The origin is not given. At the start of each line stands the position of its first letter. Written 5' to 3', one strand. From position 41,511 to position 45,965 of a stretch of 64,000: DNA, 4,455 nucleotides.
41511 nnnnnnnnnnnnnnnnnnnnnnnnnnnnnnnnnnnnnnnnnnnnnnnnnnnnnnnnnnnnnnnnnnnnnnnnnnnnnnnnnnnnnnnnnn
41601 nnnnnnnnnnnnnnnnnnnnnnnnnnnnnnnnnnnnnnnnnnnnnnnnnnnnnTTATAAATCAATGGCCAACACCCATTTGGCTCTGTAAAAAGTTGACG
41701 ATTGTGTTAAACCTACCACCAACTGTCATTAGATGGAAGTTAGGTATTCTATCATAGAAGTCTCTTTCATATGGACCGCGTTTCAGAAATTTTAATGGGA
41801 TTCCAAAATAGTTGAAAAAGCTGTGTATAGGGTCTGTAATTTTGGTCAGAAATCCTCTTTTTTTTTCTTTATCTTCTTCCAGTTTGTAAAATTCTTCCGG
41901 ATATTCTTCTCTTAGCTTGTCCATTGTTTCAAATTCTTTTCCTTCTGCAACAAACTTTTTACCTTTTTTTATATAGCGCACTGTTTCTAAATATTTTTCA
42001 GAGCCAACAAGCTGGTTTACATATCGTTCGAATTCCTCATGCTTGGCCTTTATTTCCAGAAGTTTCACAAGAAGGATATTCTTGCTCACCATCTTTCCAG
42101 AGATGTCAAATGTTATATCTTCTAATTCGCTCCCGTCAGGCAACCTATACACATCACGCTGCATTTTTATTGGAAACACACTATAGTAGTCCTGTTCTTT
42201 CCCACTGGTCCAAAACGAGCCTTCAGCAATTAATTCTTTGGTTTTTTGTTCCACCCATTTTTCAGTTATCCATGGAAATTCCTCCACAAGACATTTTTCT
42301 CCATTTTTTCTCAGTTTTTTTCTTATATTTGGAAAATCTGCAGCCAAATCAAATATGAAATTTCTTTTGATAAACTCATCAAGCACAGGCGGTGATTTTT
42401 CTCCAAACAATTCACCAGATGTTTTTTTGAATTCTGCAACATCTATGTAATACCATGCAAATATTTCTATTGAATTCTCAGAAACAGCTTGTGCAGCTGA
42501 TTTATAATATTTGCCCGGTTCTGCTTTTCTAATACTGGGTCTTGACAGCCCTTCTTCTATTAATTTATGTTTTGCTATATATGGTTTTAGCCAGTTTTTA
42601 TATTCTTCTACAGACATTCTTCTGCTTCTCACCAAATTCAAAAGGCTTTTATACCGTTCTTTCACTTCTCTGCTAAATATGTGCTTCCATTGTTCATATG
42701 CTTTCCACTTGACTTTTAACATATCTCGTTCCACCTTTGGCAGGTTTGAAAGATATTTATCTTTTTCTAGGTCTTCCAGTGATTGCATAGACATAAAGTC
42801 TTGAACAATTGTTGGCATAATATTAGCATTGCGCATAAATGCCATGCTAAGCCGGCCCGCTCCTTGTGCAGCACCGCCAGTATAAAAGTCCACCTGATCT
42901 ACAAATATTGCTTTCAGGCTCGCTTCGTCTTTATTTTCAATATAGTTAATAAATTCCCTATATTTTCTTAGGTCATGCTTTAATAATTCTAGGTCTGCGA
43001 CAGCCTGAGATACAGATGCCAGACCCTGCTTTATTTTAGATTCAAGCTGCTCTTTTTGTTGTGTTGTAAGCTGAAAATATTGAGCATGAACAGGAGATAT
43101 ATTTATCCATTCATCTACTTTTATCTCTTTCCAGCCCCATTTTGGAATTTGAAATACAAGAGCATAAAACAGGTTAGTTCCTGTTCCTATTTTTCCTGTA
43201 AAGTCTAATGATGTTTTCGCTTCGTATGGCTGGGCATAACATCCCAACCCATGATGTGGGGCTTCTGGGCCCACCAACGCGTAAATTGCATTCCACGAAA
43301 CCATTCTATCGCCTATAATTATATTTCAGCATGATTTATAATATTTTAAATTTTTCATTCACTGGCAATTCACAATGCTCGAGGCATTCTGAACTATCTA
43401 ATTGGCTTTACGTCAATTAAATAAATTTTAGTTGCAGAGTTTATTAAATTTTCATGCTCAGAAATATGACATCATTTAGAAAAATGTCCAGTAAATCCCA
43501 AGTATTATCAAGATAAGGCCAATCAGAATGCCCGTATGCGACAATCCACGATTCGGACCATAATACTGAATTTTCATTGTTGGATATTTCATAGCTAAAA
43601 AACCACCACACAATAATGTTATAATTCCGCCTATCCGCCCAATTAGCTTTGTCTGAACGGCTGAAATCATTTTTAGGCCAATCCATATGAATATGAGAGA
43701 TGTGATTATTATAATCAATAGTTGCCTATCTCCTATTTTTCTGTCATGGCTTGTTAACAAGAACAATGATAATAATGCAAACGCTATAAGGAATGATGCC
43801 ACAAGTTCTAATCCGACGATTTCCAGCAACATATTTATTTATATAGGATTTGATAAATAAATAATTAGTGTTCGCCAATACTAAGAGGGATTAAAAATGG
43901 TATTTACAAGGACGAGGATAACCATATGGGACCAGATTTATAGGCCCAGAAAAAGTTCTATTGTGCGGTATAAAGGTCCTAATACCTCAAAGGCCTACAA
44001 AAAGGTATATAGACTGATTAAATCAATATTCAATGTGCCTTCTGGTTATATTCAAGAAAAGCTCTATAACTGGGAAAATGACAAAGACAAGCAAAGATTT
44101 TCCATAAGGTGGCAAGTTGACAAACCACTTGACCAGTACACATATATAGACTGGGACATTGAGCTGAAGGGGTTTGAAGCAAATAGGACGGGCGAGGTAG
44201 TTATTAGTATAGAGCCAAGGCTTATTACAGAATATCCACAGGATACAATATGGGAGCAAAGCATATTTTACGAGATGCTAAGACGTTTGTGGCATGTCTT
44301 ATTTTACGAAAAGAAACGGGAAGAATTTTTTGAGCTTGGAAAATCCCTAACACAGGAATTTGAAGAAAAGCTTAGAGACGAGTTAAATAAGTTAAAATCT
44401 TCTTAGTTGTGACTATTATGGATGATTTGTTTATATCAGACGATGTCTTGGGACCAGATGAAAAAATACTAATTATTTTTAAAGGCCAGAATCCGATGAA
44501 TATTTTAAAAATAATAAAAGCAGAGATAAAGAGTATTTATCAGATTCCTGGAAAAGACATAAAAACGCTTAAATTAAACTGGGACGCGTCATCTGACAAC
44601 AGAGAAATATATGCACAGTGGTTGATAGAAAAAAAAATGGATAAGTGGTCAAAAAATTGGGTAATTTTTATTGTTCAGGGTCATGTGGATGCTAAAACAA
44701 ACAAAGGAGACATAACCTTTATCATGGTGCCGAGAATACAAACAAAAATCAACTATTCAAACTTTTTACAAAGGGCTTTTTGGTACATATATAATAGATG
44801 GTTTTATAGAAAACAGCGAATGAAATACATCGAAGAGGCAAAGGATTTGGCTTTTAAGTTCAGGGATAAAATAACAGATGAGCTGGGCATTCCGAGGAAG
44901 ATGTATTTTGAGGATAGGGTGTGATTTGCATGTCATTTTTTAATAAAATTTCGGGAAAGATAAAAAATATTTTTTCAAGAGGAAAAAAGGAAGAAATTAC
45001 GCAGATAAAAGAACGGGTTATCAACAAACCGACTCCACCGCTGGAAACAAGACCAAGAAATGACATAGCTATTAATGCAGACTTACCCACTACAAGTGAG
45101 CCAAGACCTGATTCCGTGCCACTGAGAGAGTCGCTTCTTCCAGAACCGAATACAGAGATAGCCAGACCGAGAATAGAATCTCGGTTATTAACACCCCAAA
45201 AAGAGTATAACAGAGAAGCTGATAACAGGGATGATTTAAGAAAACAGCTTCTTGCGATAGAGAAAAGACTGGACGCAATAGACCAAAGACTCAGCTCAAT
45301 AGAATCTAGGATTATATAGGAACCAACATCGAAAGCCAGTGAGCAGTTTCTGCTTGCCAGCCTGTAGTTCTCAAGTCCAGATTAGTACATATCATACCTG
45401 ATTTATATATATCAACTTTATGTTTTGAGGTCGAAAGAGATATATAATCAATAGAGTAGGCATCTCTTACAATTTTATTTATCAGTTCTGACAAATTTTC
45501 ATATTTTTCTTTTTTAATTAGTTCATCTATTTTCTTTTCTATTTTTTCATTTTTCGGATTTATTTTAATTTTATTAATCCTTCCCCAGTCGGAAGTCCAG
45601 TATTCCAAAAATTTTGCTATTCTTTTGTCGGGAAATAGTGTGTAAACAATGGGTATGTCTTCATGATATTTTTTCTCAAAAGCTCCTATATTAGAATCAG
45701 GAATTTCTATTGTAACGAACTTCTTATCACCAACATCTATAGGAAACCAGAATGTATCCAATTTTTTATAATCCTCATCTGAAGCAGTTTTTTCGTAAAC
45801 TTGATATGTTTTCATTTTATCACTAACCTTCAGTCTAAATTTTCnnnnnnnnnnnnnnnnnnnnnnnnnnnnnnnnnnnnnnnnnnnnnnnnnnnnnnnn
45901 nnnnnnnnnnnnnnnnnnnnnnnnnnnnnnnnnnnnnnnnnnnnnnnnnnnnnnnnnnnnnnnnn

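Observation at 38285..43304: Co-oriented trio of unexplained large proteins: 547-aa unknown, TIM barrel split by coiled coil, NTase-fold protein with K-rich tails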

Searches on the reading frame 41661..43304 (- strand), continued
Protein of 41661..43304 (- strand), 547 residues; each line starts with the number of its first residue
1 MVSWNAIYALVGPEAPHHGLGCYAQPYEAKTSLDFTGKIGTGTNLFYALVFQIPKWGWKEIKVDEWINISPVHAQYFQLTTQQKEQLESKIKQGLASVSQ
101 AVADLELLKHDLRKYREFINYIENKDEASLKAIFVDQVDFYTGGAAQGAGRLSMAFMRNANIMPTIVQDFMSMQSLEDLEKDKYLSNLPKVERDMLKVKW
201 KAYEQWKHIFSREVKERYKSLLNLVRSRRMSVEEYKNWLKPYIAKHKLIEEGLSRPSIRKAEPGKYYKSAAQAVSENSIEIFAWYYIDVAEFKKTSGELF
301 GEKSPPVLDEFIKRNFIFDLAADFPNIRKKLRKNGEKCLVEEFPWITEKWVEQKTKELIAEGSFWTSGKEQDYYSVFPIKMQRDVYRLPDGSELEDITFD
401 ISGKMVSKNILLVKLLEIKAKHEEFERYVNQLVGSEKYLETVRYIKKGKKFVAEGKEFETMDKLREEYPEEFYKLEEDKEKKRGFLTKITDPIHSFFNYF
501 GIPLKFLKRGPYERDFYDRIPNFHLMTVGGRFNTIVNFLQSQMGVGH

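Call 74: search_protein_families(library=pfam, alignment_id=A2, max_evalue=0.1)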
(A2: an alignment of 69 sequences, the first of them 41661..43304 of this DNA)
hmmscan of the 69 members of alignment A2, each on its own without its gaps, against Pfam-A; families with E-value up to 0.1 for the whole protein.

A. member 1, window:41661-43304:- (547 aa): 0 families

B. families by the number of members that match (of 69 scanned): 46 families (the first 25 are shown)
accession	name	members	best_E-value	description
PF20046.4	DUF6448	4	0.046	Family of unknown function (DUF6448)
PF14565.11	IL22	2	0.00069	Interleukin 22 IL-10-related T-cell-derived-inducible factor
PF21796.3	Cac1_C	2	0.00088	Chromatin assembly factor 1 subunit Cac1, C-terminal domain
PF22530.2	Terminase-T7_RNaseH-like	2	0.0019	Terminase Bacteriophage T7, Ribonuclease H-like domain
PF13514.12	AAA_27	2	0.014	AAA domain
PF05010.19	TACC_C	2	0.019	Transforming acidic coiled-coil-containing protein (TACC), C-terminal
PF14022.11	DUF4238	2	0.021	Protein of unknown function (DUF4238)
PF21017.2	PHA01746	2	0.056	PHA01746-like protein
PF14882.11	INT_rpt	2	0.062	Integrase repeat unit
PF16004.10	EFTUD2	2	0.072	116 kDa U5 small nuclear ribonucleoprotein component N-terminus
PF00874.25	PRD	1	0.004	PRD domain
PF18551.6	TackOD1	1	0.0041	Thaumarchaeal output domain 1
PF05402.18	PqqD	1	0.0043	Coenzyme PQQ synthesis protein D (PqqD)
PF15905.10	HMMR_N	1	0.007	Hyaluronan mediated motility receptor N-terminal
PF03569.20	Peptidase_C8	1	0.012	Peptidase family C8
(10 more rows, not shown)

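Call 77: find_encoding_contigs(protein=P0136, flank=8000, max_places=1)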
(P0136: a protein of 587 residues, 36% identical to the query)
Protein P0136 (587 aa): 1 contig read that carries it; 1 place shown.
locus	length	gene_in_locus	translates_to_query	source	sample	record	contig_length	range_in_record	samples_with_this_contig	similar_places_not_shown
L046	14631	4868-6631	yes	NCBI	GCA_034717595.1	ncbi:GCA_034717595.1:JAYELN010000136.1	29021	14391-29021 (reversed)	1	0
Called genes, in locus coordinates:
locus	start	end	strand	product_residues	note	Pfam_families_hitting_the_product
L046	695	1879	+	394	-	PF03463:eRF1_1, PF18854:baeRF_family10, PF03464:eRF1_2, PF18859:acVLRF1 (weak), PF03465:eRF1_3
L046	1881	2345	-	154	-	PF01936:NYN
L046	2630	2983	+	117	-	-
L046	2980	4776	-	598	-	PF00999:Na_H_Exchanger, PF02254:TrkA_N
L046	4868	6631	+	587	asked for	-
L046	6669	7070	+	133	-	PF07760:DUF1616 (weak)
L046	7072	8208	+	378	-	PF13439:Glyco_transf_4, PF13579:Glyco_trans_4_4, PF20706:GT4-conflict, PF00534:Glycos_transf_1, PF13692:Glyco_trans_1_4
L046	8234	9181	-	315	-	PF12840:HTH_20, PF01022:HTH_5 (weak)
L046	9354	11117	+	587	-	PF13522:GATase_6, PF13537:GATase_7, PF01380:SIS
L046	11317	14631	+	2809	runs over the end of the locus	PF00082:Peptidase_S8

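Call 78: find_encoding_contigs(protein=P0159, flank=8000, max_places=1)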
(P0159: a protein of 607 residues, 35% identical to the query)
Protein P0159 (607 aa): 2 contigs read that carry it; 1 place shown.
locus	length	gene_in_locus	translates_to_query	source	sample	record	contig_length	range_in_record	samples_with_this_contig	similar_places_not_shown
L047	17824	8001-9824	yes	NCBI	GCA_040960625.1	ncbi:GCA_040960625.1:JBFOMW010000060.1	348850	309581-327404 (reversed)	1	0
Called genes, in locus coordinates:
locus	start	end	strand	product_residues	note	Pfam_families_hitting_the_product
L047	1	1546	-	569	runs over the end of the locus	PF07973:tRNA_SAD, PF00587:tRNA-synt_2b, PF03129:HGTP_anticodon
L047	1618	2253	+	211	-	PF05552:MS_channel_1st_1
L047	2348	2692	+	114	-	-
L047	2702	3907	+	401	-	-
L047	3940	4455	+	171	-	PF13238:AAA_18 (weak), PF21448:DNMK (faint)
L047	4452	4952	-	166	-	-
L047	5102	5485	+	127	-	PF03965:Penicillinase_R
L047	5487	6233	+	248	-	PF01435:Peptidase_M48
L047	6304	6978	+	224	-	PF01066:CDP-OH_P_transf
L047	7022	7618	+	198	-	PF00156:Pribosyltran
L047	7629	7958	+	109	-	-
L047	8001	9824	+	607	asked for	-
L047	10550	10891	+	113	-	PF18902:DUF5658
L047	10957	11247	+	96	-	-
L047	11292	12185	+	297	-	-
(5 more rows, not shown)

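Call 79: search_protein_families(library=pfam, proteins=[L044:7183-7902:-, L045:6527-7045:-, L044:9472-11973:+, L045:9609-11645:+], max_evalue=0.1)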
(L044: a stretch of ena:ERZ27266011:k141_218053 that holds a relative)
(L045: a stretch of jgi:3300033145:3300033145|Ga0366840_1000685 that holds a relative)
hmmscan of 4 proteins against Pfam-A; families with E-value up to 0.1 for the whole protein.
L044:7183-7902:- (239 aa): 0 families

L045:6527-7045:- (172 aa): 0 families

L044:9472-11973:+ (833 aa): 0 families

L045:9609-11645:+ (678 aa): 0 families

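Call 90: search_protein_families(library=pfam, proteins=[L045:11709-12971:+], max_evalue=1)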
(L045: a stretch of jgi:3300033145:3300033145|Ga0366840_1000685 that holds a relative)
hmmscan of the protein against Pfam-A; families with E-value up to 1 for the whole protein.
L045:11709-12971:+ (420 aa): 5 families
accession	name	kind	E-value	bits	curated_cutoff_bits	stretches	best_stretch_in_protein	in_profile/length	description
PF01909.29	NTP_transf_2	-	4.9e-09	36.9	21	1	43-113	2-66/93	Nucleotidyltransferase domain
PF18765.7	Polbeta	-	8.6e-08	32.7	26.9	1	51-101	8-56/93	Polymerase beta, Nucleotidyltransferase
PF03445.19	DUF294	-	0.0082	16.5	21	1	57-87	49-78/138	Putative nucleotidyltransferase DUF294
PF22600.2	MTPAP-like_central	-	0.033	14.7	27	1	38-91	22-71/139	Poly(A) RNA polymerase, mitochondrial-like, central palm domain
PF12130.13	bMERB_dom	-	0.45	11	24.6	1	232-293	64-125/134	Bivalent Mical/EHBP Rab binding domain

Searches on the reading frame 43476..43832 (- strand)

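Call 3: search_protein_families(library=pfam, proteins=[window:43476-43832:-], max_evalue=0.1)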
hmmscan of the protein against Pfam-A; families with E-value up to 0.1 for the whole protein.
window:43476-43832:- (118 aa): 2 families
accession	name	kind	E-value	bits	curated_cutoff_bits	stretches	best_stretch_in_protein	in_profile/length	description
PF01925.25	TauE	-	0.0029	17.7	32.6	1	10-117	36-149/237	Sulfite exporter TauE/SafE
PF23532.1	Microp_apicomplexa_18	-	0.0043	17.6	27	1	53-114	10-67/98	Apicomplexa microprotein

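Call 45: search_protein_families(library=padloc, proteins=[window:43476-43832:-], max_evalue=0.1)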
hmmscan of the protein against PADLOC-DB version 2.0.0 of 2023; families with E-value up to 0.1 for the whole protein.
window:43476-43832:- (118 aa): 0 families

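Call 46: search_protein_families(library=phrogs, proteins=[window:43476-43832:-], max_evalue=0.1)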
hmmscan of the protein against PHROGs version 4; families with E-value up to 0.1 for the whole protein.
window:43476-43832:- (118 aa): 0 families

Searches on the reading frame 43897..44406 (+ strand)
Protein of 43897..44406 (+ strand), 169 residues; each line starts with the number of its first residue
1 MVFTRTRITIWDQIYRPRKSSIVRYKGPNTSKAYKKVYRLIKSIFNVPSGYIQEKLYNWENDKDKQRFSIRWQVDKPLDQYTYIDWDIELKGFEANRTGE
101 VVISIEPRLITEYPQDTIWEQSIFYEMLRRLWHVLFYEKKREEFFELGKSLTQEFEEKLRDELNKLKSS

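Call 3: search_protein_families(library=pfam, proteins=[window:43897-44406:+], max_evalue=0.1)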
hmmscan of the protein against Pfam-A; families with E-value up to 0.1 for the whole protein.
window:43897-44406:+ (169 aa): 0 families

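Call 4: search_protein_families(library=ncbifam, proteins=[window:43897-44406:+], max_evalue=0.1)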
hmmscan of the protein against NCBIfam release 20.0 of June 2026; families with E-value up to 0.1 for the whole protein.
window:43897-44406:+ (169 aa): 0 families

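Call 45: search_protein_families(library=padloc, proteins=[window:43897-44406:+], max_evalue=0.1)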
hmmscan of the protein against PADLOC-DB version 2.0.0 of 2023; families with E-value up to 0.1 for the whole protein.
window:43897-44406:+ (169 aa): 0 families

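Call 46: search_protein_families(library=phrogs, proteins=[window:43897-44406:+], max_evalue=0.1)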
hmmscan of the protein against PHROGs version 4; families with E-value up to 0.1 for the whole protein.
window:43897-44406:+ (169 aa): 1 family
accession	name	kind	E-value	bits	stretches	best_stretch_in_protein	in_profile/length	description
phrog_17522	-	unknown function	0.024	16.2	1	28-58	27-57/66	-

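Call 51: search_solved_structures(query=A4, max_evalue=10)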
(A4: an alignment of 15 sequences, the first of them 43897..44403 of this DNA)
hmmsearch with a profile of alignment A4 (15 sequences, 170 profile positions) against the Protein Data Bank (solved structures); distinct sequences matched with E-value up to 10: 8.
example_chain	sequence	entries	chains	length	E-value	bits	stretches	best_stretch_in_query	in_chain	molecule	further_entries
8q4k_AAA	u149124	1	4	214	0.091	15.7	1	66-133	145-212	S2 lipoprotein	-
6yfa_AA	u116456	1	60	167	0.17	14.8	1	101-137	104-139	coat protein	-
4l5r_C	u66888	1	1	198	0.38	13.7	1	39-77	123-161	Interferon-activable protein 202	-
4l5q_A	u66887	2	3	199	0.38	13.7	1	39-77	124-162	Interferon-activable protein 202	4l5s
9hvj_A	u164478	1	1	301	0.39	13.6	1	18-59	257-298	Cache domain protein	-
4lnq_A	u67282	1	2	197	0.45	13.4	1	39-77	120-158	Interferon-activable protein 202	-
4jbj_A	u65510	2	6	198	0.45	13.4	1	39-77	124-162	Interferon-activable protein 202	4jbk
2atz_A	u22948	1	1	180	0.48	13.3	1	18-42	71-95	H. pylori predicted coding region HP0184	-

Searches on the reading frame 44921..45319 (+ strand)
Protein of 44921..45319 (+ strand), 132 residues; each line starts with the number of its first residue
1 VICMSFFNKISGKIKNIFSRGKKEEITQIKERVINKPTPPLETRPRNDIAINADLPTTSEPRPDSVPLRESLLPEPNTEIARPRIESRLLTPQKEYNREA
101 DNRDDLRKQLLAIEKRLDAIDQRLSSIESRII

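Call 3: search_protein_families(library=pfam, proteins=[window:44921-45319:+], max_evalue=0.1)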
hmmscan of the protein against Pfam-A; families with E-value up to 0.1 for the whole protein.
window:44921-45319:+ (132 aa): 2 families
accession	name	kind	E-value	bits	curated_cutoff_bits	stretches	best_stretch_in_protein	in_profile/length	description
PF19962.4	EAD9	-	0.00073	19.7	25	1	93-127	28-62/62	Effector-associated domain 9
PF23991.1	DUF7310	-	0.0087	17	40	1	97-130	19-52/83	Coiled-coil region of unknown function (DUF7310)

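Call 4: search_protein_families(library=ncbifam, proteins=[window:44921-45319:+], max_evalue=0.1)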
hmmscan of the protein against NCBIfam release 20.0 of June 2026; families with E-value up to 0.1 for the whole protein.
window:44921-45319:+ (132 aa): 0 families

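Call 45: search_protein_families(library=padloc, proteins=[window:44921-45319:+], max_evalue=0.1)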
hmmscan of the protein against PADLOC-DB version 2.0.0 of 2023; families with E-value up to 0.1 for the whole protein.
window:44921-45319:+ (132 aa): 1 family
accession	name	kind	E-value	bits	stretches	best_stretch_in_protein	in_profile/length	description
PDLC04159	HEC-07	-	0.0089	12.8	1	100-129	350-379/531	-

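Call 46: search_protein_families(library=phrogs, proteins=[window:44921-45319:+], max_evalue=0.1)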
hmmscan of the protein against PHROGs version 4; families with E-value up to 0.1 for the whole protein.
window:44921-45319:+ (132 aa): 2 families
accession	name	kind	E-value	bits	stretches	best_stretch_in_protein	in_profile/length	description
phrog_5211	-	unknown function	0.0037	18.5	1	81-131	9-59/112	-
phrog_5553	-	unknown function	0.043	15.1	0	102-131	29-58/114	-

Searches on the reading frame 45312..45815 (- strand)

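Call 3: search_protein_families(library=pfam, proteins=[window:45312-45815:-], max_evalue=0.1)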
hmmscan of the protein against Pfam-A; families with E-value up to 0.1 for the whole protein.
window:45312-45815:- (167 aa): 0 families

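Call 4: search_protein_families(library=ncbifam, proteins=[window:45312-45815:-], max_evalue=0.1)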
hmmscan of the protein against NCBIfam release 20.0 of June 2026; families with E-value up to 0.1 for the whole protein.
window:45312-45815:- (167 aa): 1 family
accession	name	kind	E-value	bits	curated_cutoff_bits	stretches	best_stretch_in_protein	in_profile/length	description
NF003381.0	PRK04460.1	equivalog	0.015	15.4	105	1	89-119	12-42/139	nickel-responsive transcriptional regulator NikR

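Call 45: search_protein_families(library=padloc, proteins=[window:45312-45815:-], max_evalue=0.1)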
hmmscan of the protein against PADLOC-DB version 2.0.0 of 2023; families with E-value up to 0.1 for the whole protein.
window:45312-45815:- (167 aa): 0 families

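Call 46: search_protein_families(library=phrogs, proteins=[window:45312-45815:-], max_evalue=0.1)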
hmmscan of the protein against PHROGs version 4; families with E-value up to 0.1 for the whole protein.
window:45312-45815:- (167 aa): 0 families
